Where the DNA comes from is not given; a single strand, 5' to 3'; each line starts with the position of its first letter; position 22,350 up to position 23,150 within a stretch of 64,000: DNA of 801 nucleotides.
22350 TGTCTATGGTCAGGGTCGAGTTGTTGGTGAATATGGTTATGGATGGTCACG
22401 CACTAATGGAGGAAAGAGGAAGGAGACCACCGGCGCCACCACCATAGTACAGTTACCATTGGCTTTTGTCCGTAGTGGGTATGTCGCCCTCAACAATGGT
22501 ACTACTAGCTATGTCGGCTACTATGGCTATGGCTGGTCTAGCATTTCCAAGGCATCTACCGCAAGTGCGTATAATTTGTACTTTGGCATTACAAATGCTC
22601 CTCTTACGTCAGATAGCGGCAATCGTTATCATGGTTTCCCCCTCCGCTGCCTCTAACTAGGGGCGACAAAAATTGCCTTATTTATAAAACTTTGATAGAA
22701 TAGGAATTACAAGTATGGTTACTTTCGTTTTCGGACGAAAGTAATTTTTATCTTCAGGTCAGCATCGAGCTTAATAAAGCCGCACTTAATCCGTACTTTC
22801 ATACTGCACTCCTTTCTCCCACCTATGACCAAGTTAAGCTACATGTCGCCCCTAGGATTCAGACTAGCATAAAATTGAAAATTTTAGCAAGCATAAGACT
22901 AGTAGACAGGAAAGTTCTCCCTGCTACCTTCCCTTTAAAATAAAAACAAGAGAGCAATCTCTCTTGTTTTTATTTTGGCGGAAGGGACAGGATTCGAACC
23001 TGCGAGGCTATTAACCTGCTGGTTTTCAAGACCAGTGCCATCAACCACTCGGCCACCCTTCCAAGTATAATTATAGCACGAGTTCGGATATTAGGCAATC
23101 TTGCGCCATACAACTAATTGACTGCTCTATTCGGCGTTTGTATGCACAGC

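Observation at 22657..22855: Copy B of the sORF/antisense cassette, closed by a perfect 12-bp terminal inverted repeat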

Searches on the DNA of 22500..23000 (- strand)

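Call 15: search_rna_families(source=window, start=22500, end=23000, threshold=evalue, max_evalue=10)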
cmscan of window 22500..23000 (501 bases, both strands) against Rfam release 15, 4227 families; matches with E-value up to 10: 21.
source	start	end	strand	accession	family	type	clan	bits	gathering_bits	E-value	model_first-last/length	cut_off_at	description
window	22864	22979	+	RF00125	IS128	Gene; sRNA;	-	22.5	80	0.021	93-204/209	no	IS128 RNA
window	22895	22978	+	RF02029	sraA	Gene; sRNA;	-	21.9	56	0.57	1-95/95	no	sraA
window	22884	22992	+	RF00568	SNORA26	Gene; snRNA; snoRNA; HACA-box;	CL00032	20.9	40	0.23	1-122/122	no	Small nucleolar RNA SNORA26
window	22939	23000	-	RF02435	SpF41_sRNA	Gene; sRNA;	-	20.9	52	0.8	51-105/105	5'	Streptococcus sRNA SpF41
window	22866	22976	+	RF02370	Trp_leader_2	Cis-reg; leader;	-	18.7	100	5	1-147/147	no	Bacillus tryptophan operon leader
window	22936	22979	-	RF02907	patAB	Cis-reg; leader;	-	17.7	92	4.3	1-57/57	no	patAB leader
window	22938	22979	+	RF04343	Plastid-psbA-2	Cis-reg;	CL00153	17.5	55.8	1.6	1-60/60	no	Plastid-psbA-2 3UTR RNA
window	22875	22972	+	RF01820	RsaE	Gene; sRNA;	-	17.5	79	2.1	1-112/112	no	RNA Staph. aureus E (RoxS)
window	22647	22714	+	RF01436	S_pombe_snR33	Gene; snRNA; snoRNA; HACA-box;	CL00027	17.5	80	3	1-145/145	no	small nucleolar RNA snR33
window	22900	22975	+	RF00641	mir-154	Gene; miRNA;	CL00149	17.4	52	1.7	1-82/82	no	mir-154 microRNA precursor family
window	22941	22971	+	RF04340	Plastid-psbJ-4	Cis-reg;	CL00152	16.5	55.2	4.7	1-65/65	no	Plastid-psbJ-4 3UTR RNA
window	22866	22976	+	RF01816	RsaA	Gene; sRNA;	-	15.9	50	4.6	1-134/134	no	RNA Staph. aureus A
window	22861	22908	+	RF00462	IRES_APC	Cis-reg; IRES;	-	15.4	50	3.7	1-53/53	no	APC internal ribosome entry site (IRES)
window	22930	22987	+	RF00639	mir-515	Gene; miRNA;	CL00096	14.4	68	9.3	1-87/87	no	mir-515 microRNA precursor family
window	22880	22916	+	RF00612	SNORD75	Gene; snRNA; snoRNA; CD-box;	-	13.4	50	2.5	1-62/62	no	Small nucleolar RNA SNORD75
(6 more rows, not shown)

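Call 66: build_rna_model(alignment_id=A2)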
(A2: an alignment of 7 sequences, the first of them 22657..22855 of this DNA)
Model R1 built from alignment A2 (7 sequences, 208 columns); structure: RNAalifold consensus.
model positions 199; base pairs 50; branch points 3; effective number of sequences 1.18; information 0.59 bits per position. Calibrated on 0.2 Mb of random sequence (short: E-values are rough).
structure used (alignment columns):
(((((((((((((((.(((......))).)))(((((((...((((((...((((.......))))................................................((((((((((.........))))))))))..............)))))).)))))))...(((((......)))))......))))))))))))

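Call 67: search_with_rna_model(model_id=R1, sources=[window, L142, L145, L140, L137, L092, L110, L107, L001, L002, L003, L004, L005, L006, L007, L008, L009, L010, L011, L012, L013], max_evalue=10, show_alignments=4)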
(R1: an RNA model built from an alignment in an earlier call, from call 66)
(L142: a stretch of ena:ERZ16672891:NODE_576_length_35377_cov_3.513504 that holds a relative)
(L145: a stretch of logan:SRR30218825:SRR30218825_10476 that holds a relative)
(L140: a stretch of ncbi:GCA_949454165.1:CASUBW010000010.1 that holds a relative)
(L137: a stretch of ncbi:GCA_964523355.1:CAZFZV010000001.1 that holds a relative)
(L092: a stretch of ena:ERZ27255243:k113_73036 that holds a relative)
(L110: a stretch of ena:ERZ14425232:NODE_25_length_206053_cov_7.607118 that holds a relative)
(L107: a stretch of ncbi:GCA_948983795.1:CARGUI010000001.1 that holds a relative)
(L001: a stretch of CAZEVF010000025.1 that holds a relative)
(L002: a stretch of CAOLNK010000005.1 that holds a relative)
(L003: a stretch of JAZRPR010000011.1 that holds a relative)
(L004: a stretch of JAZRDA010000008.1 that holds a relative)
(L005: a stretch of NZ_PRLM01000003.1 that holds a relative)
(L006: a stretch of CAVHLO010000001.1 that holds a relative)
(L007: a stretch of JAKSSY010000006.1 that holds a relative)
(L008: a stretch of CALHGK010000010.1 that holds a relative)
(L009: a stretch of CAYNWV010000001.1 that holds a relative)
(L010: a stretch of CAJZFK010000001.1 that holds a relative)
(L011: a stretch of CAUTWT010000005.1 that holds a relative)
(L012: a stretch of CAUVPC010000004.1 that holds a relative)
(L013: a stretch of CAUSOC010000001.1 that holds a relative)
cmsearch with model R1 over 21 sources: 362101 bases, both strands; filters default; matches with E-value up to 10: 20.
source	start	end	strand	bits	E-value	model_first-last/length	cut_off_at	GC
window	22657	22855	-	236.6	5.6e-73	1-199/199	no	0.39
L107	8582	8776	+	201.4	8.7e-62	1-199/199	no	0.38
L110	8582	8784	+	180.8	2.9e-55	1-199/199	no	0.41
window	22657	22855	+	21.1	0.00017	1-199/199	no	0.39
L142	2825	2936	+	18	0.0016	38-157/199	no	0.36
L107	8687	8714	-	17.8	0.0019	110-137/199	no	0.39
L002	15116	15271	-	17.4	0.0026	1-199/199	no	0.4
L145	2836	2942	+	14.9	0.015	43-154/199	no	0.36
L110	8582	8784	-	12.2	0.12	1-199/199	no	0.41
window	50134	50253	-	11.1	0.26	39-156/199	no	0.32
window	26485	26583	-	10.5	0.4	46-151/199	no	0.43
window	3173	3209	-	9.6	0.78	103-137/199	no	0.35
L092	1182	1218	+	9.6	0.78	103-137/199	no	0.35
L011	13690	13716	-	9.3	0.98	1-199/199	no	0.44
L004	19132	19191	+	8.6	1.6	1-199/199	no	0.27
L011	11493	11591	+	8.2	2.1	49-148/199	no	0.34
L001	4200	4311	+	8.1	2.2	1-199/199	no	0.29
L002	19720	19750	-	7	5.2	1-199/199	no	0.39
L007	8290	8322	-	6.9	5.6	1-199/199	no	0.48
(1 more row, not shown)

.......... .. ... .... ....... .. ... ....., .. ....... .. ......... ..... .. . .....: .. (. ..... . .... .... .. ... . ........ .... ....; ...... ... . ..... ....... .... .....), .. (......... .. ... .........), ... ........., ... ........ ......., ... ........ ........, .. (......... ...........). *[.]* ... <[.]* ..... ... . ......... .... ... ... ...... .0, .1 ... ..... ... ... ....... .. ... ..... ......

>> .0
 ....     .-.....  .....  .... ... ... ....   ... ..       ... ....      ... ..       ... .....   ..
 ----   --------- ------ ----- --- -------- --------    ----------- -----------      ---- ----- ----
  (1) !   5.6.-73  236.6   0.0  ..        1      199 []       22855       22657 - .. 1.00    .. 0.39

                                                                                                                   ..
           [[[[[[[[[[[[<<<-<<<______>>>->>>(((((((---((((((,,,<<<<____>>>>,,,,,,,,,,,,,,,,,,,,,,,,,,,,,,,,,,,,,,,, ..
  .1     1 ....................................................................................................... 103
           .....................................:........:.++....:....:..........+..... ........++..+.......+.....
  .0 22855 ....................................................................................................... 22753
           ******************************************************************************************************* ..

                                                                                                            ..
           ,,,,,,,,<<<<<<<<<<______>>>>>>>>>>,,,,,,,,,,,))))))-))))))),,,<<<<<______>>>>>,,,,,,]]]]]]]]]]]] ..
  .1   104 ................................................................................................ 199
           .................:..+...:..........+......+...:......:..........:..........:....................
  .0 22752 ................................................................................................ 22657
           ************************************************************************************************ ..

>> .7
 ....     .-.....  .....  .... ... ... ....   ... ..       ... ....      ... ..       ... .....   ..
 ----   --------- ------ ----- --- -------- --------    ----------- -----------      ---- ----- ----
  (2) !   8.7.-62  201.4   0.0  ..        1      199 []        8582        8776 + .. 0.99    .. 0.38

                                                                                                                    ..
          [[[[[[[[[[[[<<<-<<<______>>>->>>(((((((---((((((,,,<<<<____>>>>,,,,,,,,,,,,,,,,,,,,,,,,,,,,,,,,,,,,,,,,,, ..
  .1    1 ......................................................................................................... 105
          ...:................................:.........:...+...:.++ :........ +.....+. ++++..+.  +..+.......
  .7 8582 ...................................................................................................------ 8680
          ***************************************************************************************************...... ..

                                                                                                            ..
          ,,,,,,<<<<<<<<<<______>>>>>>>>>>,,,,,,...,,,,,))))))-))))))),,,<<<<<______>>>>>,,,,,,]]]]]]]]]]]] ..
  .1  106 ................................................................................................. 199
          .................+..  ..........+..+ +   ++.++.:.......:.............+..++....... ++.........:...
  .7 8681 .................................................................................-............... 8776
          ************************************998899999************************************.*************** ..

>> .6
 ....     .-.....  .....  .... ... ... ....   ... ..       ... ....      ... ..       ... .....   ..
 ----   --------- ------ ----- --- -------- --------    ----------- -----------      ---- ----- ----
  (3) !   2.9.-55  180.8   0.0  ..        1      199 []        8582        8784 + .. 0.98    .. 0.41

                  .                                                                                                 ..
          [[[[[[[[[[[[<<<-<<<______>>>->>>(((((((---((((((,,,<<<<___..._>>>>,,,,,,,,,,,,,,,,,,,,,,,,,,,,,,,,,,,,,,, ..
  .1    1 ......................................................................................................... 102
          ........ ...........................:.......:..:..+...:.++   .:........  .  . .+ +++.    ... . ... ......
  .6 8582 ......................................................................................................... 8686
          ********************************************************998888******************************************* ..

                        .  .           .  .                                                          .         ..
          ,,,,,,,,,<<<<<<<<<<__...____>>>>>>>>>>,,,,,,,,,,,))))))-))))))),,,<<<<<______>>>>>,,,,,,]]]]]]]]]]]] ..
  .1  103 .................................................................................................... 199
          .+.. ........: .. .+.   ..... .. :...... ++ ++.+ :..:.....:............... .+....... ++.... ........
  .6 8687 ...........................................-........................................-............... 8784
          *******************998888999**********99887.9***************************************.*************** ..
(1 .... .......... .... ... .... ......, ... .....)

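Call 73: search_with_rna_model(model_id=R1, sources=[L081, L083, L090, L091, L095, L096, L097, L099, L100, L102, L103, L106, L107, L109, L110, L112, L113, L137, L140, L142, L145, L146, L147, L148], max_evalue=1)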
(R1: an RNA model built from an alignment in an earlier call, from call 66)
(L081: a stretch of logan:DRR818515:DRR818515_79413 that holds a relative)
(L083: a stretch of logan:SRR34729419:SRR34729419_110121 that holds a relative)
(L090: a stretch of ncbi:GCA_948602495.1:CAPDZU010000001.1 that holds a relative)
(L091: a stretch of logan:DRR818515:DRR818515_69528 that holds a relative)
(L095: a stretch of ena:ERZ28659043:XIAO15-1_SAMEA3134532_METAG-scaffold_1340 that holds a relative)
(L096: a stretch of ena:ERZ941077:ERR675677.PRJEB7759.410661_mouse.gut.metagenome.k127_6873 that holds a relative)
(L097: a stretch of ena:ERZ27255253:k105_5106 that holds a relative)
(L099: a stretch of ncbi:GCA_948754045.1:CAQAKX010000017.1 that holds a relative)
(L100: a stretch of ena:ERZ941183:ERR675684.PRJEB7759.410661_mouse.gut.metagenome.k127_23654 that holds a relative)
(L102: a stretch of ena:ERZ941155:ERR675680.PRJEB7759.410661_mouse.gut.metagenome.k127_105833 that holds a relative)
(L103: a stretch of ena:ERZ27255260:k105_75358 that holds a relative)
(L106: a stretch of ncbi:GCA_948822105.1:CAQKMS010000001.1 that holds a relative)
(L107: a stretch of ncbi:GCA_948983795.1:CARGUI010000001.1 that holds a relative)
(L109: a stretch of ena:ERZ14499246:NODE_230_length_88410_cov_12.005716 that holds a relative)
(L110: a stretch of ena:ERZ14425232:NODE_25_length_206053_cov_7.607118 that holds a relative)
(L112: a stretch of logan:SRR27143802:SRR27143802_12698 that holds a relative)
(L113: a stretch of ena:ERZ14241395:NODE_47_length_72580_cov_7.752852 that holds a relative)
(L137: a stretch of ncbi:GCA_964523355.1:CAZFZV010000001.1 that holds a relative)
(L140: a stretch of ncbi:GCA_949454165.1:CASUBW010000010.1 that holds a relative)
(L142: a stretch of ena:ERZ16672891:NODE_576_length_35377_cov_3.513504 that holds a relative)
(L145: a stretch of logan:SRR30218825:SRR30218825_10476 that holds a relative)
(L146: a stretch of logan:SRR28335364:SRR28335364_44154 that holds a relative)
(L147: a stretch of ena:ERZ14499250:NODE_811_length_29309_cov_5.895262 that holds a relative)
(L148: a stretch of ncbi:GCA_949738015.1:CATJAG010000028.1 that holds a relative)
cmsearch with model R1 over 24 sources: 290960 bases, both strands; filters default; matches with E-value up to 1: 25.
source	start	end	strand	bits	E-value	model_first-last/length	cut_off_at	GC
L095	9424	9622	+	235.3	1.1e-72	1-199/199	no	0.39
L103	2397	2595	+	234.8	1.6e-72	1-199/199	no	0.39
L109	8704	8902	+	234.8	1.6e-72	1-199/199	no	0.39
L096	9424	9622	+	233.1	5.6e-72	1-199/199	no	0.4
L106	8585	8779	+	201.4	6.7e-62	1-199/199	no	0.39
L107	8582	8776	+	201.4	7e-62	1-199/199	no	0.38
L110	8582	8784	+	180.8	2.3e-55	1-199/199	no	0.41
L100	1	151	+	152.1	3e-46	49-199/199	5'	0.36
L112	1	175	+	127.9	1.5e-38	29-199/199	5'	0.41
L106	8585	8779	-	19.7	0.00039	1-199/199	no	0.39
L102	1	23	+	18.1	0.0012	177-199/199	5'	0.43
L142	2825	2936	+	18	0.0013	38-157/199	no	0.36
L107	8687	8714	-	17.8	0.0015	110-137/199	no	0.39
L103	2397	2595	-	17.7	0.0017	1-199/199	no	0.39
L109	8704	8902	-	17.7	0.0017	1-199/199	no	0.39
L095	9424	9622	-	16.2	0.0051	1-199/199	no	0.39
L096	9424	9622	-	15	0.012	1-199/199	no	0.4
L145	2836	2942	+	14.9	0.012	43-154/199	no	0.36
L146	2836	2942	+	14.9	0.012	43-154/199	no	0.36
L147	2836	2942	+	14.9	0.012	43-154/199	no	0.36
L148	2836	2942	+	14.9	0.012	43-154/199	no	0.36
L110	8582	8784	-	12.2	0.093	1-199/199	no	0.41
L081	7246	7344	+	10.5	0.33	46-151/199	no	0.43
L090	9884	9920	+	9.6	0.63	103-137/199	no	0.35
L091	573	609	+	9.6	0.63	103-137/199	no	0.35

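Call 84: search_dna_similar(query=window:22640-22900:-, collection=phages, mode=distant, max_evalue=0.001, max_rows=5)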
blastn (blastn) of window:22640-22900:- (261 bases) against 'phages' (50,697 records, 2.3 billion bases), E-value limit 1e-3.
No match.

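Call 85: search_dna_similar(query=window:22640-22900:-, collection=plasmids, mode=distant, max_evalue=0.001, max_rows=5)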
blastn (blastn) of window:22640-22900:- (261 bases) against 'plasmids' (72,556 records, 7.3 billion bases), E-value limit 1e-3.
No match.
